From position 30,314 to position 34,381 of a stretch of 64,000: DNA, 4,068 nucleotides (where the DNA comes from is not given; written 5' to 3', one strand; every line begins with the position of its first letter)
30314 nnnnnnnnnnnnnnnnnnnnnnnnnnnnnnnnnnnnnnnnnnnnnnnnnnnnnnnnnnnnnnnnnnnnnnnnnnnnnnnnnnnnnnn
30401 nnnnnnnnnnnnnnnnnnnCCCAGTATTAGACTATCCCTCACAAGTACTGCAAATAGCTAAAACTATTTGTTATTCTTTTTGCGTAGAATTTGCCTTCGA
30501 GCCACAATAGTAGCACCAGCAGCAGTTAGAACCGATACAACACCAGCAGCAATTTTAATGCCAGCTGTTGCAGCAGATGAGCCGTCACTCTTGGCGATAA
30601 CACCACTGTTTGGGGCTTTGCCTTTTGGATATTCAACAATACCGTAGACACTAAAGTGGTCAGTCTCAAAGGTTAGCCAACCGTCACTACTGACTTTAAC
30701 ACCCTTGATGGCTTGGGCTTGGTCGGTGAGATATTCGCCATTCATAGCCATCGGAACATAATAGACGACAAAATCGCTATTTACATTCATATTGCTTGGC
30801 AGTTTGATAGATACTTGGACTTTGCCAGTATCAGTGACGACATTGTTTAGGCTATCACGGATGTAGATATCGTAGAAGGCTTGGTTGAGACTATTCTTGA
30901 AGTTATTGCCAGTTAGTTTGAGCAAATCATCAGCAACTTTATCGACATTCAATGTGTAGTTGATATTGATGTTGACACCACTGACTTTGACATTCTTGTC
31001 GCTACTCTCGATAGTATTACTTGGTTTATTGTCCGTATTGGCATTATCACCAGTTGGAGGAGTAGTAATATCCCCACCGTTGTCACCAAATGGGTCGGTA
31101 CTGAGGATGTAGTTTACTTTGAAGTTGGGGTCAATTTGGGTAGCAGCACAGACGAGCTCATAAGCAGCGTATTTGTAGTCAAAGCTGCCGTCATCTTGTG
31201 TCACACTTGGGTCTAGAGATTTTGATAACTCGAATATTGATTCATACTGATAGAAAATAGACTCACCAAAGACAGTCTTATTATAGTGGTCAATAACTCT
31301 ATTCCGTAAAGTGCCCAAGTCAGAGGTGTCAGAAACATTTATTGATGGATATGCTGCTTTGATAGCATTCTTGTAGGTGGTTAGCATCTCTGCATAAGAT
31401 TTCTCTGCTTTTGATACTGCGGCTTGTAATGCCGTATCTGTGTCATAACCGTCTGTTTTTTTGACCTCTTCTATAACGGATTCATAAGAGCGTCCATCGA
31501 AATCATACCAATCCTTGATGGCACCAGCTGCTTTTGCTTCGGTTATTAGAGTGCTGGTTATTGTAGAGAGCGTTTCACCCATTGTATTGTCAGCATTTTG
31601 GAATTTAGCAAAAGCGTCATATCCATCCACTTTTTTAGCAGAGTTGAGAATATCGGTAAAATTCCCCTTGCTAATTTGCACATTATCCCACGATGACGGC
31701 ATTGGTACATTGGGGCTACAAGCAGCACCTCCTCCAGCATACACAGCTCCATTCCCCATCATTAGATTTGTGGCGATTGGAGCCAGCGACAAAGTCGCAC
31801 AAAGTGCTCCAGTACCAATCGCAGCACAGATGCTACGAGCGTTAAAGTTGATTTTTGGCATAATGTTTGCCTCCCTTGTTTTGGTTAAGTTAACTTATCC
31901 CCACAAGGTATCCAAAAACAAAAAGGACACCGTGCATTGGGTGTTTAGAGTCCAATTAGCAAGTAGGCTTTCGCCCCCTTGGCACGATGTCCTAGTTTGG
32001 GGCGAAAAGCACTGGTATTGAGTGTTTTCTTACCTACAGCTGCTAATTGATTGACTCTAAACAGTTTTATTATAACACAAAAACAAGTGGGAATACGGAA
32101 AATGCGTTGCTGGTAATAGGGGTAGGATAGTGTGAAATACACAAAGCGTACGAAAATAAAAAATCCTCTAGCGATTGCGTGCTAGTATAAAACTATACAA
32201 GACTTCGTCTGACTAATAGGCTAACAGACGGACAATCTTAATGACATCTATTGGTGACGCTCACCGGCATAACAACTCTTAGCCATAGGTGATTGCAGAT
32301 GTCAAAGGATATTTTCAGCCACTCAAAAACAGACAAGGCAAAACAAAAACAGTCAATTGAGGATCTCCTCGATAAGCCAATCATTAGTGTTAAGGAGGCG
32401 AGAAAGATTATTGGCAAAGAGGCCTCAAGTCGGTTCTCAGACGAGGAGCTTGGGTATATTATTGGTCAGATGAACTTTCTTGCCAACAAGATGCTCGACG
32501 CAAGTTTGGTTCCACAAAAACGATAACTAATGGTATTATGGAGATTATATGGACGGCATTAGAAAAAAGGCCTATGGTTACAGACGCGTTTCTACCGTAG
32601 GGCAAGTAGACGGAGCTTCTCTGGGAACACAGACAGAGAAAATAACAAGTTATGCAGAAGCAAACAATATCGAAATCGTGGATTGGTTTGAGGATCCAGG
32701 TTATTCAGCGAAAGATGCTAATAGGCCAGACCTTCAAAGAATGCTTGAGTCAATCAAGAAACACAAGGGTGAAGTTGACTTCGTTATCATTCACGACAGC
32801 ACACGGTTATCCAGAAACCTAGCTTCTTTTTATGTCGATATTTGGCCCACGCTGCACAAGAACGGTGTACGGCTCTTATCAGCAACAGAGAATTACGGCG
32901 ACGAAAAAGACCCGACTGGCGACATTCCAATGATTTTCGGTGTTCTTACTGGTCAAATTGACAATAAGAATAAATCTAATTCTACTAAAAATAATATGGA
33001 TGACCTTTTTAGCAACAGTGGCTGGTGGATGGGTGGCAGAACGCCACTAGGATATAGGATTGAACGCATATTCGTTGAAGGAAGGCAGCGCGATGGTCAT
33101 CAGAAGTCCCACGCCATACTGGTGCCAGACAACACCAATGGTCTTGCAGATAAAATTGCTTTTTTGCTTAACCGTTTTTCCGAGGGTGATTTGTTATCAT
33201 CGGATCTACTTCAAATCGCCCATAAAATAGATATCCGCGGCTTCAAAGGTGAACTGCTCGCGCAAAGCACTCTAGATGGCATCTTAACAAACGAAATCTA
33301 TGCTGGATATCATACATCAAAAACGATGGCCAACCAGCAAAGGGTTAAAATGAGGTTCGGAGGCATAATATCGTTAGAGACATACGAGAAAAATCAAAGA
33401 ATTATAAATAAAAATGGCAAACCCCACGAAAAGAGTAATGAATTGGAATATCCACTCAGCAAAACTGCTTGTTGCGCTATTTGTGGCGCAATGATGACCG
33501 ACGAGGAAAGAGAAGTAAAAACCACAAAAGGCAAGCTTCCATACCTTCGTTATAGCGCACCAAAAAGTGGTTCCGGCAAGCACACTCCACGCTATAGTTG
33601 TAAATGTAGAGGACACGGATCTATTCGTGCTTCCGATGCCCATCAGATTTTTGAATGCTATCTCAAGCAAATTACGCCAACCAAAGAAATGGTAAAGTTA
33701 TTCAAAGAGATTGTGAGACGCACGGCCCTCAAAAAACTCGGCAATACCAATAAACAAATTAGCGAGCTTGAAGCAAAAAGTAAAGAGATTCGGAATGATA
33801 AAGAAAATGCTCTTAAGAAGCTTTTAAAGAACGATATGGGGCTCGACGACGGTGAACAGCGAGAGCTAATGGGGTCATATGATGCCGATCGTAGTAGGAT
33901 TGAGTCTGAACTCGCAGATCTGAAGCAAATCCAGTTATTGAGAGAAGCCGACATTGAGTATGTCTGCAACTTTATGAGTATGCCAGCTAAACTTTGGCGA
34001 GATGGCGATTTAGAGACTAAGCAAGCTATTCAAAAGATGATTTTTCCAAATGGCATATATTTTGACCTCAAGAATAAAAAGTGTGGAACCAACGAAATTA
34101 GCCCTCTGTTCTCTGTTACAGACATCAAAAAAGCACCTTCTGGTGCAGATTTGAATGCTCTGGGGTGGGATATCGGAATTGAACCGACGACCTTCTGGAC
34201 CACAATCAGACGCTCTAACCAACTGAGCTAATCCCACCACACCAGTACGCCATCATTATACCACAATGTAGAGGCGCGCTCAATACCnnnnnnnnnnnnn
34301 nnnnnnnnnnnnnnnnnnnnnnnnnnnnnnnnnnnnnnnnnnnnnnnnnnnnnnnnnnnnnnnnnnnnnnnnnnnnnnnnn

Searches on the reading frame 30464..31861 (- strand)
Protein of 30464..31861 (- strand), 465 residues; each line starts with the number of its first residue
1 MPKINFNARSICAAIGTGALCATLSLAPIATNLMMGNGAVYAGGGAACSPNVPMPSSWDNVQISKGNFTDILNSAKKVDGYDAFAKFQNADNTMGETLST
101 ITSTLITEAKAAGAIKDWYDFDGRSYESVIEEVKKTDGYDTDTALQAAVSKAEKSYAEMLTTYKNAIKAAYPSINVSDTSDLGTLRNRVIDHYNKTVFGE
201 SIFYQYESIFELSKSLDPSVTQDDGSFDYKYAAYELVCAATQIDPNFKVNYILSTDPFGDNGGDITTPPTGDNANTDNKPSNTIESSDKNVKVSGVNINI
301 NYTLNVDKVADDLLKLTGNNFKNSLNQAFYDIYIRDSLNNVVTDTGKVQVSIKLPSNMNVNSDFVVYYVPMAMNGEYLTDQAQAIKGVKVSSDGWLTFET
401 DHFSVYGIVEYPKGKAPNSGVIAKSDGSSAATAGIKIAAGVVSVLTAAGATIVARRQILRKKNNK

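Call 14: search_protein_families(library=pfam, proteins=[window:30464-31861:-], max_evalue=0.01)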
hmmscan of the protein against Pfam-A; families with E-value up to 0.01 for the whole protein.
window:30464-31861:- (465 aa): 1 family
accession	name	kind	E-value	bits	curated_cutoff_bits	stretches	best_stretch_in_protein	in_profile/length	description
PF10456.14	BAR_3_WASP_bdg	-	0.0042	17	24.9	1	70-162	34-120/236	WASP-binding domain of Sorting nexin protein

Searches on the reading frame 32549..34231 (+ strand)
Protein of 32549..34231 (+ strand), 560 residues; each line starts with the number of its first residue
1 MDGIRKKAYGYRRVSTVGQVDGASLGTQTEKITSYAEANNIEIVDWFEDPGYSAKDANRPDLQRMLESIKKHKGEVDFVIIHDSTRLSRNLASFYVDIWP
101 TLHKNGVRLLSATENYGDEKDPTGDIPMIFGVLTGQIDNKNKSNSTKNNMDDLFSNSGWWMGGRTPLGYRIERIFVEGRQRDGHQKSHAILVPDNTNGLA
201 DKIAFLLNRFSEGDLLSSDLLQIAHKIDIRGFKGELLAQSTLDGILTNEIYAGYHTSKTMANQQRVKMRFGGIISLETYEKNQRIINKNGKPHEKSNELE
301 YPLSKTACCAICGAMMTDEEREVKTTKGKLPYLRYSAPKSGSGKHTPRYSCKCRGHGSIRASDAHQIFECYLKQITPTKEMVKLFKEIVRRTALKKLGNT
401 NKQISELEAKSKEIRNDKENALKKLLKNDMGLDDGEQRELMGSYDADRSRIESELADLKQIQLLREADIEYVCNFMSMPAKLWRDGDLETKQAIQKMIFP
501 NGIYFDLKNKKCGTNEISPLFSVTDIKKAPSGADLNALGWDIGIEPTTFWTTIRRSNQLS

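Call 14: search_protein_families(library=pfam, proteins=[window:32549-34231:+], max_evalue=0.01)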
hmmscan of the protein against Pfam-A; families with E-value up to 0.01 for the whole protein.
window:32549-34231:+ (560 aa): 2 families
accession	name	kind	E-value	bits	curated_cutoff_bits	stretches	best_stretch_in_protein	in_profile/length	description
PF00239.26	Resolvase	-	3.3e-24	86.1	23.3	1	8-129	1-115/145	Resolvase, N terminal domain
PF07508.19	Recombinase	-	6.6e-06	26.8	21.1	1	222-289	22-102/102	Recombinase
